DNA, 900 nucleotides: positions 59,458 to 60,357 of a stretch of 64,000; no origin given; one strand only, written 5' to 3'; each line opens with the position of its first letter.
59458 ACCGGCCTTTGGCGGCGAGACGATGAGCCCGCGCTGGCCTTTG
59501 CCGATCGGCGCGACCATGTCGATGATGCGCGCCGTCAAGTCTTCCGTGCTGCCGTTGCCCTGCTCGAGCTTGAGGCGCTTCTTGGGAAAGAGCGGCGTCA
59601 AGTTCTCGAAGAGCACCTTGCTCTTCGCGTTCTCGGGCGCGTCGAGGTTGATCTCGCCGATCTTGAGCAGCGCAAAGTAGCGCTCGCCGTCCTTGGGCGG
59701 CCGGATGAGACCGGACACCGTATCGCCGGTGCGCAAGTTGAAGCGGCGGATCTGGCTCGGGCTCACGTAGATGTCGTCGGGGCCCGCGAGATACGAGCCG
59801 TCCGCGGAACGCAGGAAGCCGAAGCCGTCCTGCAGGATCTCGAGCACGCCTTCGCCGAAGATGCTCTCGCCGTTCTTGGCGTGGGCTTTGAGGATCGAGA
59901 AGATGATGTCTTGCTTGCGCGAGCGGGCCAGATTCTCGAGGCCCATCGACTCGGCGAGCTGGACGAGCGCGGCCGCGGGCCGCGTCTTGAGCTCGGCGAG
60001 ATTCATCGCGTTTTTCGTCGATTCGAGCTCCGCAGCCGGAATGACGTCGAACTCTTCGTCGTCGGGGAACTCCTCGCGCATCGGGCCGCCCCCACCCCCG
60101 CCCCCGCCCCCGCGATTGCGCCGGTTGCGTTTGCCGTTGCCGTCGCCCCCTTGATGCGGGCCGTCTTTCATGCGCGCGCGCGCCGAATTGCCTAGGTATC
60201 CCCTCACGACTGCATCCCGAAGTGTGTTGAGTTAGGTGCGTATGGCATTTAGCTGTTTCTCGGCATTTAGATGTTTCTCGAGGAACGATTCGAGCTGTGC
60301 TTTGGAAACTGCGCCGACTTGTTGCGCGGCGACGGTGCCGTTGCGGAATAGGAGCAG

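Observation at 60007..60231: Four consecutive G5 tracts on the rho sense strand: G-quadruplex in the rho leader, or a Gly9/RGG-like N-terminal extension of Rho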

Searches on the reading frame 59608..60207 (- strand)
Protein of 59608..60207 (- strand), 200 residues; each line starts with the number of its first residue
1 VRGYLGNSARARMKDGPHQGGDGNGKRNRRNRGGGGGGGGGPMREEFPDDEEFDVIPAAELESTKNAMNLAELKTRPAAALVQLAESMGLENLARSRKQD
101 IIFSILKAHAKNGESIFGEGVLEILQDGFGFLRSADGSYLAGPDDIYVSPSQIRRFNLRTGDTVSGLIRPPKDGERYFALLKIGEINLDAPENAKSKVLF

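Call 38: predict_structure(alignment_id=A1)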
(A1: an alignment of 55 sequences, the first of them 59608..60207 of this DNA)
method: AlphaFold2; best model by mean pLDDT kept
length: 200 residues; sequences in the alignment: 55
mean_pLDDT: 55.2   pTM: 0.40
mean pLDDT of the five models: 55.2, 55.2, 53.8, 51.3, 45.9
residues with pLDDT >= 90: 6; 70-90: 34; 50-70: 73; < 50: 87
segments of 3 or more residues with pLDDT < 50: 1-56, 119-145, 197-200
pLDDT, mean of each block of 10 residues (from residue 1): 41 37 39 34 38 49 57 83 89 84 78 60 42 42 48 61 58 56 59 49
secondary structure, 60 per line:
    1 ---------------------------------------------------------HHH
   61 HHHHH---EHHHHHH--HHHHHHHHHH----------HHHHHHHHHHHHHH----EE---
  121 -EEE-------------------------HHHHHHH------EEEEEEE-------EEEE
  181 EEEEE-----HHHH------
elements in order: H58-65 H70-75 H78-87 H98-111 E122-124 H150-156 E163-169 E177-185 H191-194

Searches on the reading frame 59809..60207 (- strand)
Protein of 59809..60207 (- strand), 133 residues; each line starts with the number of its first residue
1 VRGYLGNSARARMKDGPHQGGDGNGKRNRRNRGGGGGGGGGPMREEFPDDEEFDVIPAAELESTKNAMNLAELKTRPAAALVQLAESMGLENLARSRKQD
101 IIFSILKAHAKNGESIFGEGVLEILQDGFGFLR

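Call 9: find_homologous_proteins(query=window:59809-60207:-, max_evalue=0.001)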
Query seq(133 aa) (133 aa): 1079 proteins with E <= 0.001 among 1099 candidates; the best 120 are listed.
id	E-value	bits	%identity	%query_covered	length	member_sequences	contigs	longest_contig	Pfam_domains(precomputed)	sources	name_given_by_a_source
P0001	4.1e-71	255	92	100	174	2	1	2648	PF07497.19,PF07498.19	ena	-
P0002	3.5e-70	252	98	91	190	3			PF07497.19,PF07498.19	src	-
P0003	1.9e-64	234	93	91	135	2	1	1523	PF07497.19,PF07498.19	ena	-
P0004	3.9e-60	220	96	85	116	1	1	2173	PF07498.19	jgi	jgi:transcription termination factor Rho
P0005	1.9e-53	198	82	91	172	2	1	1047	PF07497.19,PF07498.19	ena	-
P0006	5.7e-53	197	82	91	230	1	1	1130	PF07497.19,PF07498.19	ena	-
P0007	1.1e-52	196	82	91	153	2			PF07497.19,PF07498.19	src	-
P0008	2.2e-50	188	91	77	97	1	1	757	PF07498.19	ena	-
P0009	1.4e-48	183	73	100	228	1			PF07497.19,PF07498.19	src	-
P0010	1.5e-47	179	90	68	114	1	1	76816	PF07497.19,PF07498.19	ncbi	-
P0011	4.3e-47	178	72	97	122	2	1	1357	PF07498.19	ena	-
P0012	2.4e-46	175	72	100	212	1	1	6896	PF07497.19,PF07498.19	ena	-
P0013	4.7e-45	171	92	68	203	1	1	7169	PF07497.19,PF07498.19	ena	-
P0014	2.9e-44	169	91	68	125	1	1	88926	PF07497.19,PF07498.19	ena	-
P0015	3.3e-44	168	70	100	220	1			PF07497.19,PF07498.19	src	-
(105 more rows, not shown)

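Call 11: find_encoding_contigs(protein=P0001, flank=1500, max_places=3)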
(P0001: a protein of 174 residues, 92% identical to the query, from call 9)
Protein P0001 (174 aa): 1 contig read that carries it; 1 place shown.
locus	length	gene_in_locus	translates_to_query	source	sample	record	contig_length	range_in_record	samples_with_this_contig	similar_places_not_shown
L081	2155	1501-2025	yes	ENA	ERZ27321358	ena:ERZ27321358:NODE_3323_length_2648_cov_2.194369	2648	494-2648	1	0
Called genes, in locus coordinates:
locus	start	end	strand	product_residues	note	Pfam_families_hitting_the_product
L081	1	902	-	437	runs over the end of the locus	PF00270:DEAD, PF00271:Helicase_C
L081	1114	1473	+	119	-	PF00085:Thioredoxin, PF13098:Thioredoxin_2, PF13905:Thioredoxin_8 (faint)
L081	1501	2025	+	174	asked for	PF07498:Rho_N, PF07497:Rho_RNA_bind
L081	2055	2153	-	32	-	?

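Call 12: find_encoding_contigs(protein=P0005, flank=1500, max_places=3)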
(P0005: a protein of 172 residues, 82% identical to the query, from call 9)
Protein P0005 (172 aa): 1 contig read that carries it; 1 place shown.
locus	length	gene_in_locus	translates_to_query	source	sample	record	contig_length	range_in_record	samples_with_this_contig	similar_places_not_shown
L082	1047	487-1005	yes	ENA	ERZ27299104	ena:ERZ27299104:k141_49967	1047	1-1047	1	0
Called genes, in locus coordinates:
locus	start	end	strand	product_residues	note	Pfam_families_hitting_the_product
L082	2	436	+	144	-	?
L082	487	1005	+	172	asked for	PF07498:Rho_N, PF07497:Rho_RNA_bind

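Call 13: find_encoding_contigs(protein=P0012, flank=1500, max_places=3)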
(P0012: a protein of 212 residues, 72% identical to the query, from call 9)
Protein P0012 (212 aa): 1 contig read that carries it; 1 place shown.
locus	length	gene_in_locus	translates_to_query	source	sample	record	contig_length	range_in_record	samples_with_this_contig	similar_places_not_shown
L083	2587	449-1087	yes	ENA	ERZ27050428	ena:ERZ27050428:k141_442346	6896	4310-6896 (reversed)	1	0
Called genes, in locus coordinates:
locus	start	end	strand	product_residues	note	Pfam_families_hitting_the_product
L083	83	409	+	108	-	PF00085:Thioredoxin, PF00578:AhpC-TSA (weak), PF13098:Thioredoxin_2 (weak), PF13728:TraF (weak), PF13905:Thioredoxin_8 (faint)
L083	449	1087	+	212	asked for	PF07498:Rho_N, PF07497:Rho_RNA_bind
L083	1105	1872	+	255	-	PF00006:ATP-synt_ab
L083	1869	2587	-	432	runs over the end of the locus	PF02844:GARS_N, PF02222:ATP-grasp (faint), PF01071:GARS_A, PF02786:CPSase_L_D2 (weak), PF02843:GARS_C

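Call 42: find_encoding_contigs(protein=P0002, flank=600, max_places=3)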
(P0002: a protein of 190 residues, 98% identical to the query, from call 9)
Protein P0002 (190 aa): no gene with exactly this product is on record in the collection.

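Call 43: find_encoding_contigs(protein=P0004, flank=600, max_places=3)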
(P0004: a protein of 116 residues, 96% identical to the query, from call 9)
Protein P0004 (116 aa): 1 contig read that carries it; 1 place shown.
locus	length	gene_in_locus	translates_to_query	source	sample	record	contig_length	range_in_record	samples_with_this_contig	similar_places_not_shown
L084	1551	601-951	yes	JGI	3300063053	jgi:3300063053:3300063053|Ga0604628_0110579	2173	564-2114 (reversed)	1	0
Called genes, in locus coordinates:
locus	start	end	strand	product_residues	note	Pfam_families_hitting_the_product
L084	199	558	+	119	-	PF00085:Thioredoxin, PF13098:Thioredoxin_2, PF13905:Thioredoxin_8 (weak)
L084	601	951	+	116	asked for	PF07498:Rho_N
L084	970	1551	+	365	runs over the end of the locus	PF07497:Rho_RNA_bind, PF00006:ATP-synt_ab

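Call 44: find_encoding_contigs(protein=P0003, flank=600, max_places=3)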
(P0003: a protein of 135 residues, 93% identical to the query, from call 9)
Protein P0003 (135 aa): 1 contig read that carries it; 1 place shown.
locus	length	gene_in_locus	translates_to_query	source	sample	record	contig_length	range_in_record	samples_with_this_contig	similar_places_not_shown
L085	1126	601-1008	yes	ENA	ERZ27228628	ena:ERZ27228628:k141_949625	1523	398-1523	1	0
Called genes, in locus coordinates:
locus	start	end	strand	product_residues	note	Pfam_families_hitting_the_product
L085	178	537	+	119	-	PF00085:Thioredoxin, PF13098:Thioredoxin_2, PF13905:Thioredoxin_8 (weak)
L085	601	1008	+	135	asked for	PF07498:Rho_N, PF07497:Rho_RNA_bind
